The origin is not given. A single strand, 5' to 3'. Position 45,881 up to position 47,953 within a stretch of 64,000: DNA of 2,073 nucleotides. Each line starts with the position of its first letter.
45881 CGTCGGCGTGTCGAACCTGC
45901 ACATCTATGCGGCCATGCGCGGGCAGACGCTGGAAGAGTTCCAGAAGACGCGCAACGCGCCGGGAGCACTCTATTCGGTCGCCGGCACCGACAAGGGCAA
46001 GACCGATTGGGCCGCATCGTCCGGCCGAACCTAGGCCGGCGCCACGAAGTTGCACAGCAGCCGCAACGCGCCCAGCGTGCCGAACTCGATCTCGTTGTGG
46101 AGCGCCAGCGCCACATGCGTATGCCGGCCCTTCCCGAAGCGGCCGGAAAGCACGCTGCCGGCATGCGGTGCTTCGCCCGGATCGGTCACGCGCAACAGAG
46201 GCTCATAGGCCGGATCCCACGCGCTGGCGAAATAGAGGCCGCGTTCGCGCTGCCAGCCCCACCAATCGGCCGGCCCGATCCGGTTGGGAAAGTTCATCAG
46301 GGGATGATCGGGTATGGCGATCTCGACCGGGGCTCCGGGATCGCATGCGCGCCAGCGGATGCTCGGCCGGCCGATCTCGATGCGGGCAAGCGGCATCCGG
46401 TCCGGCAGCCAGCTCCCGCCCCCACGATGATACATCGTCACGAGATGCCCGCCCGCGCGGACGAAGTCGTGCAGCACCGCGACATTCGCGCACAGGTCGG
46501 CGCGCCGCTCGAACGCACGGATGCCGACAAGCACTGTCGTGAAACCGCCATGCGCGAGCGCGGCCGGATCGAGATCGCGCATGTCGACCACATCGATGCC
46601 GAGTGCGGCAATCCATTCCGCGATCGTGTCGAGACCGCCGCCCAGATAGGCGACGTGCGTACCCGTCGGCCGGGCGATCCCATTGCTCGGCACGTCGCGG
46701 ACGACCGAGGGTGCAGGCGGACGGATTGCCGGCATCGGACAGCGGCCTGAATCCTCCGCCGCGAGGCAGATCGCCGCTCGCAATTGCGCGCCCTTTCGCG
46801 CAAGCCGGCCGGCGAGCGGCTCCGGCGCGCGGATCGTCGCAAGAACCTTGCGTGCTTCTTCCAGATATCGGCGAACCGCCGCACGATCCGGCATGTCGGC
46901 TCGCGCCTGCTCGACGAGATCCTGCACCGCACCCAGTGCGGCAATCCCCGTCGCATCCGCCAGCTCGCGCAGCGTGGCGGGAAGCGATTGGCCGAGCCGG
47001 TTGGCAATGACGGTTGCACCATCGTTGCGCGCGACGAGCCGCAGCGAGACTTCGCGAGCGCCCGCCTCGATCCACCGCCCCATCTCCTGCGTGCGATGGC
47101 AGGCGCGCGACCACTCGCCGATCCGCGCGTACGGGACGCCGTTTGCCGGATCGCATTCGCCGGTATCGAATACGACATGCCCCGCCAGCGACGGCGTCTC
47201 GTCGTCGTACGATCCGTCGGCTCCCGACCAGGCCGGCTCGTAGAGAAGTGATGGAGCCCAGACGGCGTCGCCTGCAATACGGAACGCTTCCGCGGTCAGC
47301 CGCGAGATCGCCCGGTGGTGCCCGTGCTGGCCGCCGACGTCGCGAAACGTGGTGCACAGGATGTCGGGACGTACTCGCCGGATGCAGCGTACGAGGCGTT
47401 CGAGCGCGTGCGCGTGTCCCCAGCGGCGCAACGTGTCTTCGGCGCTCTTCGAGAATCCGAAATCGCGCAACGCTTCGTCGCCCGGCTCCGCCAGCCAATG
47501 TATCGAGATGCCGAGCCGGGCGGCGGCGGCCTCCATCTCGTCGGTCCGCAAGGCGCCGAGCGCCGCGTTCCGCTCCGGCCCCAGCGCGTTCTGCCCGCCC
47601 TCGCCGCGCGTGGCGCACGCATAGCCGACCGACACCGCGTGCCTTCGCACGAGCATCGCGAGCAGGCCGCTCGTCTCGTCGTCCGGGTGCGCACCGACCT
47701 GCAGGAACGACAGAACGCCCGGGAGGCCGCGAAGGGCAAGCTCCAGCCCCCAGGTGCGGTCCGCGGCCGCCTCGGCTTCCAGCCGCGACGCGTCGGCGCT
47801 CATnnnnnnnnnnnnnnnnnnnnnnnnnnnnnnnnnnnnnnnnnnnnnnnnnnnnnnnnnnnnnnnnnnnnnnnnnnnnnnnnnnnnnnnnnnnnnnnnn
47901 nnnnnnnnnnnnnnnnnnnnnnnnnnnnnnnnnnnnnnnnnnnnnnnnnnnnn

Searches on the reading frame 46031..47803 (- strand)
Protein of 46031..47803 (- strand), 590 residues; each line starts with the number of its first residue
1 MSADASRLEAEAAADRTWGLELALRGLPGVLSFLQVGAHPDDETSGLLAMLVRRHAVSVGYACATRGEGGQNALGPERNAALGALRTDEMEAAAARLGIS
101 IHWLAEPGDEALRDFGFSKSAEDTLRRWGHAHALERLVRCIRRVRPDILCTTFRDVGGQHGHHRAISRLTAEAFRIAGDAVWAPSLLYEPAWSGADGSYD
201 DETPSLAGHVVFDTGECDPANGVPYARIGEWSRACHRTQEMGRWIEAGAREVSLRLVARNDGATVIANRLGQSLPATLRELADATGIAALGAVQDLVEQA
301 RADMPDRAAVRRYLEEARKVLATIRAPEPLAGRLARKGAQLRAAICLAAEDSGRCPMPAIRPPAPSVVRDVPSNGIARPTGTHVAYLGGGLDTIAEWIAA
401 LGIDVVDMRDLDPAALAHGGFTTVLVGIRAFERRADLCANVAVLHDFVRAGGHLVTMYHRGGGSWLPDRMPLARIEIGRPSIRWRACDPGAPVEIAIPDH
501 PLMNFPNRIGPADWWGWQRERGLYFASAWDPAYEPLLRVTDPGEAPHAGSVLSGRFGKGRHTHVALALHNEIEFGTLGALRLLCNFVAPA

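Call 5: search_protein_families(library=pfam, proteins=[window:46031-47803:-])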
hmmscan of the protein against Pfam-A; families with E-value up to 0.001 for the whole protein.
window:46031-47803:- (590 aa): 1 family
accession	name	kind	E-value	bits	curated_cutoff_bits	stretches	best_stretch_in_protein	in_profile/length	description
PF02585.22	PIG-L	-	1.1e-22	81.3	28.2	1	34-173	1-128/129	GlcNAc-PI de-N-acetylase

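Call 6: search_protein_families(library=ncbifam, proteins=[window:46031-47803:-])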
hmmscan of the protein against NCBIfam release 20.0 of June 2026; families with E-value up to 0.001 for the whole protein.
window:46031-47803:- (590 aa): 4 families
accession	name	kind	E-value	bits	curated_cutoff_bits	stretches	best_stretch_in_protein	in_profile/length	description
TIGR03445.1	mycothiol_MshB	equivalog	1.5e-10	41.5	224.35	1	35-180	2-158/284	N-acetyl-1-D-myo-inositol-2-amino-2-deoxy-alpha-D-glucopyranoside deacetylase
TIGR03446.1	mycothiol_Mca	equivalog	2e-10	40.7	277.15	1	33-185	3-161/283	mycothiol conjugate amidase Mca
TIGR04000.1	thiol_BshB2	equivalog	3.7e-07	30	195.25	1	36-174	6-134/217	bacillithiol biosynthesis deacetylase BshB2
TIGR04001.1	thiol_BshB1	equivalog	6.3e-07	29.3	182.5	1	32-178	3-126/226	bacillithiol biosynthesis deacetylase BshB1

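Call 23: search_protein_families(library=pfam, proteins=[window:46031-47803:-], max_evalue=1)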
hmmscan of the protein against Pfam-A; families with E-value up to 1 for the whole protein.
window:46031-47803:- (590 aa): 1 family
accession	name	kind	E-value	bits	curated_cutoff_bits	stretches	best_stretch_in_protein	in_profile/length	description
PF02585.22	PIG-L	-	1.1e-22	81.3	28.2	1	34-173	1-128/129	GlcNAc-PI de-N-acetylase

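Call 35: search_solved_structures(query=window:46031-47800:-, max_evalue=0.01)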
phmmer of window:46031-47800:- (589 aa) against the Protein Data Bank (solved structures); distinct sequences matched with E-value up to 0.01: 0.

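Call 43: find_homologous_proteins(query=window:46031-47800:-, max_evalue=1e-10)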
Query window:46031-47800:- (589 aa): 870 proteins with E <= 1e-10 among 8000 candidates; the best 120 are listed.
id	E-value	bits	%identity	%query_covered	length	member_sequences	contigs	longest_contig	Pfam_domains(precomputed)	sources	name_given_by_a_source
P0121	0.0e+0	1339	100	100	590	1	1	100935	PF02585.23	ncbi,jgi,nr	ncbi:MAG: PIG-L family deacetylase [Rhodospirillales bacterium]|nr:PIG-L family deacetylase [Rhodosp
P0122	0.0e+0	1058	80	100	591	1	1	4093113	PF02585.23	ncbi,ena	-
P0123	7.3e-298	1007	76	98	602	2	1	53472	PF02585.23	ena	-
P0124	8.8e-230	782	64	100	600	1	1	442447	PF02585.23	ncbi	-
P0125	1.2e-225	769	62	100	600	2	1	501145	PF02585.23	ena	-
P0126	1.0e-172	594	54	62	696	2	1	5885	PF02585.23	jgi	jgi:LmbE family N-acetylglucosaminyl deacetylase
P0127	1.1e-171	590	53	58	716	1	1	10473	PF02585.23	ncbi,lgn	-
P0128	1.0e-159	551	51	59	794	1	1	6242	PF02585.23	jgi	jgi:LmbE family N-acetylglucosaminyl deacetylase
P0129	8.9e-158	544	47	62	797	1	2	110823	PF02585.23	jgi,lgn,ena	-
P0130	2.4e-156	540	45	59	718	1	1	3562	PF02585.23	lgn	-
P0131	4.8e-154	532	52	46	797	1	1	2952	PF02585.23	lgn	-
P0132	3.1e-147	510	44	61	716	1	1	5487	PF02585.23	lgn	-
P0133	2.2e-146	507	46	55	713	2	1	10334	PF02585.23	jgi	jgi:LmbE family N-acetylglucosaminyl deacetylase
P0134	1.3e-144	501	47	56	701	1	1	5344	PF02585.23,PF10633.16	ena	-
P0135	1.1e-141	491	44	59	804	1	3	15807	PF02585.23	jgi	jgi:LmbE family N-acetylglucosaminyl deacetylase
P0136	1.7e-141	491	51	45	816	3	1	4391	PF02585.23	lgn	-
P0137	6.4e-141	489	44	59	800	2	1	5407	PF02585.23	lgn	-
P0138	7.1e-141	489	47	61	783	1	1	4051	PF02585.23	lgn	-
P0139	8.1e-141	488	52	48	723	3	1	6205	PF02585.23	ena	-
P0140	4.8e-140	486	47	48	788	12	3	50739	PF02585.23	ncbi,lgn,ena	-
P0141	7.6e-139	482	45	58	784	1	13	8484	PF02585.23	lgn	-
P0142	5.4e-138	479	48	49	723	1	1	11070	PF02585.23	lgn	-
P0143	5.6e-138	479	44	58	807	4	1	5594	PF02585.23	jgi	jgi:LmbE family N-acetylglucosaminyl deacetylase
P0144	9.4e-138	478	52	42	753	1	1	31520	PF02585.23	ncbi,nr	ncbi:MAG: PIG-L family deacetylase [Alphaproteobacteria bacterium]|nr:PIG-L family deacetylase [Alph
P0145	1.2e-137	478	44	54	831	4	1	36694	PF02585.23,PF10633.16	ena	-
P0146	2.9e-137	477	41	60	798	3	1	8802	PF02585.23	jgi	-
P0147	3.5e-137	476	53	39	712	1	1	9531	PF02585.23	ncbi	-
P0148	3.7e-137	476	49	49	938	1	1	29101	PF02585.23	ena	-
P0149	4.3e-137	476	41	58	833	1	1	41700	PF02585.23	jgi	-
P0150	4.5e-137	476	45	60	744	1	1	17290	PF02585.23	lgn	-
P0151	8.6e-137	475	42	72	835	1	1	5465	PF02585.23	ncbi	ncbi:MAG: PIG-L family deacetylase [Geminicoccaceae bacterium]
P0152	9.6e-137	475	49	45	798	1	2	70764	PF02585.23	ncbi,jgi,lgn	-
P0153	9.7e-137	475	40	60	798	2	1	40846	PF02585.23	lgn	-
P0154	1.1e-136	475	44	59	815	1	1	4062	PF02585.23,PF10633.16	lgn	-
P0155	1.3e-136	475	52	40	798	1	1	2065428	PF02585.23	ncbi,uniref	ncbi:PIG-L family deacetylase [Microvirga sp. TS319]|uniref:PIG-L family deacetylase n=1 Tax=Microvi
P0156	1.7e-136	474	41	60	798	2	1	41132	PF02585.23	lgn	-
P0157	1.9e-136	474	47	59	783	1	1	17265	PF02585.23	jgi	-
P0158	1.9e-136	474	43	57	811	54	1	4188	PF02585.23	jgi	jgi:LmbE family N-acetylglucosaminyl deacetylase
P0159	2.9e-136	473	42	57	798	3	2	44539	PF02585.23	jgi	jgi:LmbE family N-acetylglucosaminyl deacetylase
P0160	4.2e-136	473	47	51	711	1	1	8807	PF02585.23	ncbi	-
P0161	5.4e-136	473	41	60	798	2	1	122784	PF02585.23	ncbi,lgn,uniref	ncbi:PIG-L family deacetylase [Microvirga sp. 2MCAF35]|uniref:PIG-L family deacetylase n=1 Tax=Micro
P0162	6.8e-136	472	55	37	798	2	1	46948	PF02585.23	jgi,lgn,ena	-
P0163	6.8e-136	472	54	43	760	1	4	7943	PF02585.23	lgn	-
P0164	7.0e-136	472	40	60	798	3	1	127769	PF02585.23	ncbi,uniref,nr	ncbi:PIG-L family deacetylase [Microvirga sp. BT689]|uniref:PIG-L family deacetylase n=1 Tax=Microvi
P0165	8.3e-136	472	41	60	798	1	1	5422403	PF02585.23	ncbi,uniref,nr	ncbi:PIG-L family deacetylase [Microvirga sp. VF16]|uniref:PIG-L family deacetylase n=1 Tax=Microvir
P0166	8.4e-136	472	50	40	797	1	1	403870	PF02585.23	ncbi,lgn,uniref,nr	ncbi:PIG-L family deacetylase [Microvirga sp. CF3062]|uniref:PIG-L family deacetylase n=1 Tax=Microv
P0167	1.6e-135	471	44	56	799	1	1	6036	PF02585.23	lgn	-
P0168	1.7e-135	471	43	57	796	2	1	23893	PF02585.23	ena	-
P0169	2.7e-135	470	51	48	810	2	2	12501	PF02585.23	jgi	-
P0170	2.7e-135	470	55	37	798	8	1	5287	PF02585.23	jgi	jgi:LmbE family N-acetylglucosaminyl deacetylase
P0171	2.9e-135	470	45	59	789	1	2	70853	PF02585.23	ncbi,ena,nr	ncbi:MAG: PIG-L family deacetylase [Rhodobacter sp.]|nr:PIG-L family deacetylase [Rhodobacter sp.]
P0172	3.4e-135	470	40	62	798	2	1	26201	PF02585.23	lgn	-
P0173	3.8e-135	470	41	57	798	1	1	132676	PF02585.23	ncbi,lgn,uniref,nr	ncbi:PIG-L family deacetylase [Microvirga guangxiensis]|uniref:N-acetylglucosaminyl deacetylase, Lmb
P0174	4.0e-135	470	43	59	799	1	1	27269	PF02585.23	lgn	-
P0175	5.0e-135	469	46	49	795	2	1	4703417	PF02585.23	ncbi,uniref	ncbi:PIG-L family deacetylase [Microvirga mediterraneensis]|uniref:PIG-L family deacetylase n=1 Tax=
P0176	8.2e-135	469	42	54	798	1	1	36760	PF02585.23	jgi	-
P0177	8.8e-135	469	48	52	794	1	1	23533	PF02585.23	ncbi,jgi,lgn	jgi:LmbE family N-acetylglucosaminyl deacetylase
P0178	1.2e-134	468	54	36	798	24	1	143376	PF02585.23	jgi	jgi:LmbE family N-acetylglucosaminyl deacetylase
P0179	2.2e-134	467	40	64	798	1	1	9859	PF02585.23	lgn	-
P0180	2.4e-134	467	42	57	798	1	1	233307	PF02585.23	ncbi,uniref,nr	ncbi:PIG-L family deacetylase [Microvirga sesbaniae]|uniref:PIG-L family deacetylase n=1 Tax=Microvi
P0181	2.8e-134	467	43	59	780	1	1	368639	PF02585.23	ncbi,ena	-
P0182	4.0e-134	466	42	57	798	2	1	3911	PF02585.23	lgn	-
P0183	4.1e-134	466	54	38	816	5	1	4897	PF02585.23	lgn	-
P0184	6.4e-134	466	43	56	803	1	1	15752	PF02585.23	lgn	-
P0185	7.4e-134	465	45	59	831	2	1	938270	PF02585.23,PF10633.16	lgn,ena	-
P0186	7.4e-134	465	39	60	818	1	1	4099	PF02585.23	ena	-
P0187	1.2e-133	465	44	58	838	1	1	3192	PF02585.23,PF10633.16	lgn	-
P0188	1.7e-133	464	45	57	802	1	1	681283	PF02585.23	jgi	jgi:LmbE family N-acetylglucosaminyl deacetylase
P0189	1.7e-133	464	42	56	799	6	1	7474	PF02585.23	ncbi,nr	ncbi:MAG: PIG-L family deacetylase [Pseudomonadota bacterium]|nr:PIG-L family deacetylase [Pseudomon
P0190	1.8e-133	464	45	56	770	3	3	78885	PF02585.23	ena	-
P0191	2.0e-133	464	44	61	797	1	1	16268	PF02585.23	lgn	-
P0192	2.2e-133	464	43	57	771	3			PF02585.23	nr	nr:PIG-L family deacetylase [Microvirga thermotolerans]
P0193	2.4e-133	464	46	59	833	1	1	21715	PF02585.23,PF10633.16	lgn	-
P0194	2.6e-133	464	42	58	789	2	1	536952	PF02585.23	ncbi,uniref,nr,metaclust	ncbi:LmbE family protein [Actibacterium mucosum KCTC 23349]|uniref:LmbE family protein n=1 Tax=Actib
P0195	3.2e-133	463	42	56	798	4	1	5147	PF02585.23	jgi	jgi:LmbE family N-acetylglucosaminyl deacetylase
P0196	3.8e-133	463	43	48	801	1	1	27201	PF02585.23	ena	-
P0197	4.7e-133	463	47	54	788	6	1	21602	PF02585.23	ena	-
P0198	4.8e-133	463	41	60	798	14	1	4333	PF02585.23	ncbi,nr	ncbi:MAG: family deacetylase [Microvirga sp.]|nr:family deacetylase [Microvirga sp.]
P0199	5.6e-133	463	44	52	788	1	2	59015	PF02585.23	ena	-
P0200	6.1e-133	462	44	51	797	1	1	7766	PF02585.23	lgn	-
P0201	7.7e-133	462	49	48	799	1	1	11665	PF02585.23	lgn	-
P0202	7.8e-133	462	41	61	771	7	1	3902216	PF02585.23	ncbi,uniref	ncbi:PIG-L family deacetylase [Rhodophyticola porphyridii]|uniref:PIG-L family deacetylase n=1 Tax=R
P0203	8.1e-133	462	40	62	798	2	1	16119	PF02585.23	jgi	-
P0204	9.2e-133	462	49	44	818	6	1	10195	PF02585.23,PF10633.16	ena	-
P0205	1.1e-132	462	40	62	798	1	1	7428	PF02585.23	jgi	-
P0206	1.1e-132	462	47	54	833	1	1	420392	PF02585.23,PF10633.16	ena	-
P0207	1.4e-132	461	48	54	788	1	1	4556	PF02585.23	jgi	jgi:LmbE family N-acetylglucosaminyl deacetylase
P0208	1.6e-132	461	43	58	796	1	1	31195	PF02585.23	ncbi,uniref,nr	ncbi:PIG-L family deacetylase [Chelativorans sp.]|uniref:PIG-L family deacetylase n=1 Tax=Chelativor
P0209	1.8e-132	461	40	62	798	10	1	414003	PF02585.23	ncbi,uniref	ncbi:PIG-L family deacetylase [Thalassospira sp.]|uniref:PIG-L family deacetylase n=1 Tax=Thalassosp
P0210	1.8e-132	461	45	49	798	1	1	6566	PF02585.23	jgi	jgi:LmbE family N-acetylglucosaminyl deacetylase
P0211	2.3e-132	461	56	35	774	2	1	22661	PF02585.23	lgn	-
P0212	2.6e-132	460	46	47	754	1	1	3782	PF02585.23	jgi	jgi:LmbE family N-acetylglucosaminyl deacetylase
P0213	2.8e-132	460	52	43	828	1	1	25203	PF02585.23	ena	-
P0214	2.8e-132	460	41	57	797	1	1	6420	PF02585.23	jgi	jgi:LmbE family N-acetylglucosaminyl deacetylase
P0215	2.9e-132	460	51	38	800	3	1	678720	PF02585.23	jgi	jgi:LmbE family N-acetylglucosaminyl deacetylase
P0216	2.9e-132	460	43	53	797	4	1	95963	PF02585.23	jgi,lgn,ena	-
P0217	3.4e-132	460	49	44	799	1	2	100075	PF02585.23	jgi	jgi:LmbE family N-acetylglucosaminyl deacetylase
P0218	3.6e-132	460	52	38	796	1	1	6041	PF02585.23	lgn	-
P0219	3.8e-132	460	42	57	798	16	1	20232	PF02585.23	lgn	-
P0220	5.1e-132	459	52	39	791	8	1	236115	PF02585.23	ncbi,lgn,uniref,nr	ncbi:PIG-L family deacetylase [Limimaricola pyoseonensis]|uniref:N-acetylglucosaminyl deacetylase, L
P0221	8.3e-132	459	53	38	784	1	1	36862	PF02585.23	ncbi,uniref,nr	ncbi:PIG-L family deacetylase [Oceanicola sp. S124]|uniref:PIG-L family deacetylase n=1 Tax=Oceanico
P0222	8.9e-132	459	53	38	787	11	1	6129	PF02585.23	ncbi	-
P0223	8.9e-132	459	46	58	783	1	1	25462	PF02585.23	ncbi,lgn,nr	ncbi:MAG: PIG-L family deacetylase [Silicimonas sp.]|nr:PIG-L family deacetylase [Silicimonas sp.]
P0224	1.3e-131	458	56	35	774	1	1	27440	PF02585.23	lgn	-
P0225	1.4e-131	458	41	59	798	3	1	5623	PF02585.23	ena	-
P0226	1.5e-131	458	43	50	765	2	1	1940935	PF02585.23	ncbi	ncbi:PIG-L family deacetylase (plasmid) [Microvirga sp. M2]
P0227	1.5e-131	458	43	59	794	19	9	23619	PF02585.23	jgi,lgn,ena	-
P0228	1.7e-131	458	42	58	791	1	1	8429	PF02585.23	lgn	-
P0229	2.0e-131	457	43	61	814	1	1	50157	PF02585.23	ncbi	ncbi:MAG: PIG-L family deacetylase [Propylenella sp.]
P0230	2.0e-131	457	40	64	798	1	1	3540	PF02585.23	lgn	-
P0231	2.1e-131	457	42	55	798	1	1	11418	PF02585.23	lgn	-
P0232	2.3e-131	457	42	55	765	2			PF02585.23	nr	nr:PIG-L family deacetylase [Microvirga lupini]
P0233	2.5e-131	457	41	60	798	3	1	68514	PF02585.23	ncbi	ncbi:PIG-L family deacetylase [Microvirga splendida]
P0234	2.5e-131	457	39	62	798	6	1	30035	PF02585.23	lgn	-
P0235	2.7e-131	457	43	57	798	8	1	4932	PF02585.23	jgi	jgi:LmbE family N-acetylglucosaminyl deacetylase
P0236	3.1e-131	457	45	55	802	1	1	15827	PF02585.23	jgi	jgi:LmbE family N-acetylglucosaminyl deacetylase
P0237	3.1e-131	457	37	71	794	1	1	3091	PF02585.23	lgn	-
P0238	3.2e-131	457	48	59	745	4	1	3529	PF02585.23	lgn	-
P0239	3.6e-131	457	45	48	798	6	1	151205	PF02585.23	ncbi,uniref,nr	ncbi:PIG-L family deacetylase [Microvirga arsenatis]|uniref:PIG-L family deacetylase n=1 Tax=Microvi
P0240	3.8e-131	456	42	58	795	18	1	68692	PF02585.23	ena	-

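Call 45: search_protein_families(library=pfam, proteins=[P0145, P0148], max_evalue=0.01)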
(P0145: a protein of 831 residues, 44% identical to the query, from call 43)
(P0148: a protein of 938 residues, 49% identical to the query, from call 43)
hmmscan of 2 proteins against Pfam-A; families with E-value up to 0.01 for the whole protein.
P0145 (831 aa): 2 families
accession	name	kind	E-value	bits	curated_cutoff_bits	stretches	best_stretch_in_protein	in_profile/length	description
PF02585.22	PIG-L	-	4.1e-19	69.8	28.2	1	48-186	3-129/129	GlcNAc-PI de-N-acetylase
PF10633.15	NPCBM_assoc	-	1.4e-07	32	24.4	1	508-576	4-75/78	NPCBM-associated, NEW3 domain of alpha-galactosidase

P0148 (938 aa): 1 family
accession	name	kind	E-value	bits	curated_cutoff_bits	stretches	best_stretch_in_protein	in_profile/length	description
PF02585.22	PIG-L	-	8.9e-16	59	28.2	1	38-174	4-128/129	GlcNAc-PI de-N-acetylase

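Call 48: find_encoding_contigs(protein=P0185, flank=10000, max_places=1)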
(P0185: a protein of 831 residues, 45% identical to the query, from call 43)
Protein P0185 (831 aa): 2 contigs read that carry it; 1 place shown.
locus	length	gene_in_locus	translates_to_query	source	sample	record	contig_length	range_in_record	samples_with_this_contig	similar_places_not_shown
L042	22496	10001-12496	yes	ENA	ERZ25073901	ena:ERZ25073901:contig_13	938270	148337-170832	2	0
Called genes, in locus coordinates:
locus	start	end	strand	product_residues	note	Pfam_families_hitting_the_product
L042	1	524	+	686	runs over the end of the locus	PF05378:Hydant_A_N, PF01968:Hydantoinase_A, PF19278:Hydant_A_C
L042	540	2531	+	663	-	PF02538:Hydantoinase_B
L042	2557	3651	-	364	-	PF02463:SMC_N (weak), PF00005:ABC_tran, PF13304:AAA_21 (faint), PF17912:OB_MalK, PF17850:CysA_C_terminal (weak), PF08402:TOBE_2 (weak)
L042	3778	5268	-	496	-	PF00206:Lyase_1, PF14698:ASL_C2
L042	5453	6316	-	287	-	PF00528:BPD_transp_1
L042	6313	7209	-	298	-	PF00528:BPD_transp_1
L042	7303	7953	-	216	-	PF01547:SBP_bac_1 (weak), PF13416:SBP_bac_8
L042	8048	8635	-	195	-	PF01547:SBP_bac_1, PF13416:SBP_bac_8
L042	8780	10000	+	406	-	PF13412:HTH_24 (weak), PF13545:HTH_Crp_2 (weak), PF12802:MarR_2 (weak), PF00480:ROK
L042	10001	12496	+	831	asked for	PF02585:PIG-L, PF10633:NPCBM_assoc (weak)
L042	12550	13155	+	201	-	PF02627:CMD (faint)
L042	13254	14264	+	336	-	PF08240:ADH_N, PF00107:ADH_zinc_N, PF13602:ADH_zinc_N_2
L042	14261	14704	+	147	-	PF13622:4HBT_3 (weak), PF03061:4HBT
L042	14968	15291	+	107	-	-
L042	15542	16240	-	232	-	PF13468:Glyoxalase_3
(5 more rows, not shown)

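Call 49: find_encoding_contigs(protein=P0148, flank=10000, max_places=1)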
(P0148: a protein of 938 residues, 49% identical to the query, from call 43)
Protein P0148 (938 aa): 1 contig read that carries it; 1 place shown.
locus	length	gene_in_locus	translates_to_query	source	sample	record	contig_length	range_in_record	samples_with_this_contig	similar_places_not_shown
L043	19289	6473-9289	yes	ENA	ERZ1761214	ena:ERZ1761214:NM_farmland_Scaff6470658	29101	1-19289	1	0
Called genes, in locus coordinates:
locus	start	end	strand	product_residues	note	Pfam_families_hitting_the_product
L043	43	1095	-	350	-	PF00005:ABC_tran, PF13304:AAA_21 (faint), PF17912:OB_MalK, PF08402:TOBE_2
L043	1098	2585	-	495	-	PF00206:Lyase_1, PF14698:ASL_C2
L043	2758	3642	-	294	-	PF00528:BPD_transp_1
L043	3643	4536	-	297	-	PF00528:BPD_transp_1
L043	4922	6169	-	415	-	PF01547:SBP_bac_1, PF13416:SBP_bac_8, PF13343:SBP_bac_6 (faint)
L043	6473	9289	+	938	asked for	PF02585:PIG-L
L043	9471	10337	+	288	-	PF00892:EamA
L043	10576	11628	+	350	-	PF03480:DctP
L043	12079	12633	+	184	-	PF04290:DctQ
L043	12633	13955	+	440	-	PF06808:DctM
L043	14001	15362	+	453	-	PF00120:Gln-synt_C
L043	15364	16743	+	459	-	PF00171:Aldedh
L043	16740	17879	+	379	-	PF00465:Fe-ADH, PF13685:Fe-ADH_2, PF25137:ADH_Fe_C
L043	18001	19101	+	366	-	PF01547:SBP_bac_1, PF13416:SBP_bac_8, PF13343:SBP_bac_6, PF13531:SBP_bac_11 (weak)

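Call 55: find_encoding_contigs(protein=P0121, flank=10000, max_places=1)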
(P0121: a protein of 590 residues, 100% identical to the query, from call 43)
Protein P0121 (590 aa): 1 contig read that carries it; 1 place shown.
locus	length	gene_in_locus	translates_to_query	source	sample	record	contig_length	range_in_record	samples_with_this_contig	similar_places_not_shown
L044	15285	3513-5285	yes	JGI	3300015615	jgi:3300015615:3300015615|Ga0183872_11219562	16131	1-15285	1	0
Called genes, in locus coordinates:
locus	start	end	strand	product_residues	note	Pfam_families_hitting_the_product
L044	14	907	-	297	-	PF00528:BPD_transp_1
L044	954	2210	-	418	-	PF01547:SBP_bac_1, PF13416:SBP_bac_8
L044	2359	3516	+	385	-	PF12802:MarR_2 (weak), PF00480:ROK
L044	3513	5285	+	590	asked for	PF02585:PIG-L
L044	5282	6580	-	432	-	PF02900:LigB, PF07746:LigA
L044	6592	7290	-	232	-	PF03737:RraA-like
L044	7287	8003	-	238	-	PF02585:PIG-L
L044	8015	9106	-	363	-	PF04303:PrpF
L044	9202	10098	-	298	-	PF00126:HTH_1, PF03466:LysR_substrate, PF12727:PBP_like (faint)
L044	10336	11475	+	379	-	PF13433:Peripla_BP_5, PF13458:Peripla_BP_6, PF01094:ANF_receptor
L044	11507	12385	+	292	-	PF02653:BPD_transp_2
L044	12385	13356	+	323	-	PF02653:BPD_transp_2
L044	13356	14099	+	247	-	PF00005:ABC_tran, PF13304:AAA_21 (faint), PF12399:BCA_ABC_TP_C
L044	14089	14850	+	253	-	PF00005:ABC_tran, PF13304:AAA_21 (faint)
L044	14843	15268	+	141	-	PF03928:HbpS-like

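Call 57: predict_structure(alignment_id=A1)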
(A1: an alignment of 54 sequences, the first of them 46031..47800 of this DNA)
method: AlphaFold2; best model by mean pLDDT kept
length: 589 residues; sequences in the alignment: 54
mean_pLDDT: 88.8   pTM: 0.88
mean pLDDT of the five models: 88.8, 88.6, 88.6, 88.6, 86.8
residues with pLDDT >= 90: 354; 70-90: 184; 50-70: 51; < 50: 0
segments of 3 or more residues with pLDDT < 50: none
pLDDT, mean of each block of 10 residues (from residue 1): 87 87 96 83 88 96 73 68 84 90 79 71 89 96 96 85 93 94 95 67 87 93 93 84 81 94 91 96 97 98 95 98 93 94 90 67 70 92 93 92 96 95 95 92 98 91 88 82 73 95 96 85 87 93 87 98 89 91 96
secondary structure, 60 per line:
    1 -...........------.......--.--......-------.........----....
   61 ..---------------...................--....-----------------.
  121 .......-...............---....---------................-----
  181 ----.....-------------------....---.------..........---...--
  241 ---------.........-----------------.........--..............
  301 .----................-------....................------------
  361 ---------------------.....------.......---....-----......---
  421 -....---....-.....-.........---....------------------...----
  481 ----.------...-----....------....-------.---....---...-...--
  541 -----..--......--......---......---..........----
elements in order: H2-12 H19-25 E31-36 H44-52 E57-62 H78-96 E99-102 H120-127 H129-143 E147-150 H160-175 E185-189 E209-212 H224-232 E250-258 H277-284 H287-301 H306-321 H329-348 E382-386 H393-399 E403-406 H412-417 E422-425 H429-432 H434-438 H440-448 E452-455 E474-476 E492-494 H500-503 H510-513 E525-528 E532-534 E536-538 E550-555 E558-563 H567-572 H576-585
